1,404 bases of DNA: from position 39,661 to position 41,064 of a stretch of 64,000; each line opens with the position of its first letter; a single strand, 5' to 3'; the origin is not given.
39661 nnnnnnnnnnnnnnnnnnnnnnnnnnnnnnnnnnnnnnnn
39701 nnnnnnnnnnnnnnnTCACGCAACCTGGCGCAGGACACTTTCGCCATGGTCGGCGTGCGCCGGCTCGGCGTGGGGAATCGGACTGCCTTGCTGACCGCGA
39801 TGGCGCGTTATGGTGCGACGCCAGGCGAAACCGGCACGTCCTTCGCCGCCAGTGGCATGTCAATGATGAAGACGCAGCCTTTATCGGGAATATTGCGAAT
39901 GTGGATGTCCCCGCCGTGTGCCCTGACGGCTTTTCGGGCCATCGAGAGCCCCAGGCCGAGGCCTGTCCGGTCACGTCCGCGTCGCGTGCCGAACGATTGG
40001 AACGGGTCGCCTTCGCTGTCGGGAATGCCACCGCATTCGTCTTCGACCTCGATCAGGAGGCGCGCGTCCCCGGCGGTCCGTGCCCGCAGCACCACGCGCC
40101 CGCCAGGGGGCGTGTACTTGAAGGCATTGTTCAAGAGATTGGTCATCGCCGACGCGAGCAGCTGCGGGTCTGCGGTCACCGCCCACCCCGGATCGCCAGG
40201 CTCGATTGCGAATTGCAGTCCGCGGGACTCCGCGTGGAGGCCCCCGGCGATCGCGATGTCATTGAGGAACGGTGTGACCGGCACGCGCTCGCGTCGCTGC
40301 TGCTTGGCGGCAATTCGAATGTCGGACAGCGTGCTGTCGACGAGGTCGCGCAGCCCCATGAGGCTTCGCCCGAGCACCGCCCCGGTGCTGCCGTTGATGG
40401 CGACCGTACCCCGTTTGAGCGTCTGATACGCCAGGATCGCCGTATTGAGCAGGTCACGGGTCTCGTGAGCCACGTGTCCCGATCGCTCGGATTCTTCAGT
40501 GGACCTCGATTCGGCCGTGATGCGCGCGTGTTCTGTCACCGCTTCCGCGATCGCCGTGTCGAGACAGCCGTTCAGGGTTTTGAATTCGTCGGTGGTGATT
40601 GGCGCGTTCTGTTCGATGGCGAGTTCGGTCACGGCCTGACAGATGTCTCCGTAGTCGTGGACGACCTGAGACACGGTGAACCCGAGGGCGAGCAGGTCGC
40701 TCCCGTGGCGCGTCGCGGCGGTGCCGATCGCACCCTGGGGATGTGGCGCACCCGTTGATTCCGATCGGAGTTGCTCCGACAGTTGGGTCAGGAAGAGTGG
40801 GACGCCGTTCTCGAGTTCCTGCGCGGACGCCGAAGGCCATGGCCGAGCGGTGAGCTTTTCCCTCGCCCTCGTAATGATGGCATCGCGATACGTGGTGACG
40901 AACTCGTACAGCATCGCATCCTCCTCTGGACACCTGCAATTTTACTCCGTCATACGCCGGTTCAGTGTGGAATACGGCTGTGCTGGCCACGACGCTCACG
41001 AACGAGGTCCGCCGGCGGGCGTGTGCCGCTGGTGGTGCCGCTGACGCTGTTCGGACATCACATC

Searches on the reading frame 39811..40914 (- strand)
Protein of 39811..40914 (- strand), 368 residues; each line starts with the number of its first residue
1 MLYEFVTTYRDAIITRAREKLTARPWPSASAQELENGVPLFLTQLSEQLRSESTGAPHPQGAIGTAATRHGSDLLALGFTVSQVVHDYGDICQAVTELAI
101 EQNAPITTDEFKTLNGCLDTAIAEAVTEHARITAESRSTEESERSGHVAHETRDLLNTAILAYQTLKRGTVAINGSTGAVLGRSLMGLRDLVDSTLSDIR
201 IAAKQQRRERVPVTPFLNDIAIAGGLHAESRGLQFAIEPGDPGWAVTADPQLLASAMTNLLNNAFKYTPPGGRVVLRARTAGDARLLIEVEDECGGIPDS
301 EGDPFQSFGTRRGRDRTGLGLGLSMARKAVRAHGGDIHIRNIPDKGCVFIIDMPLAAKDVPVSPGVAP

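Call 27: find_encoding_contigs(protein=window:39811-40914:-, flank=10000, max_places=4)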
Protein window:39811-40914:- (368 aa): 3 contigs read that carry it; 3 places shown.
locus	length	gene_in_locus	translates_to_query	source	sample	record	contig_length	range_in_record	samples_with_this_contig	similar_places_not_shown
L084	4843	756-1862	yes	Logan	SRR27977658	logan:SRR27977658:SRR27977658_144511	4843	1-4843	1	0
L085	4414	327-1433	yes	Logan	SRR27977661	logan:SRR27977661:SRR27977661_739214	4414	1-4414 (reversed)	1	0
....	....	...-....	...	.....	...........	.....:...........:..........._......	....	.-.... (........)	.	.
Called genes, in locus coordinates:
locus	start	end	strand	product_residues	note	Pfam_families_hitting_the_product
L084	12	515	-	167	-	-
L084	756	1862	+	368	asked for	PF02518:HATPase_c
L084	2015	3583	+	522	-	PF14361:RsbRD_N (weak), PF00512:HisKA, PF02518:HATPase_c, PF00072:Response_reg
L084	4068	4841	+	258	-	?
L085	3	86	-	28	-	?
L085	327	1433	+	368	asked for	PF02518:HATPase_c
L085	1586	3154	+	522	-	PF14361:RsbRD_N (weak), PF00512:HisKA, PF02518:HATPase_c, PF00072:Response_reg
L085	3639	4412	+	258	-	?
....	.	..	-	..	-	?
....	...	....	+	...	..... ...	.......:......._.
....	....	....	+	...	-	?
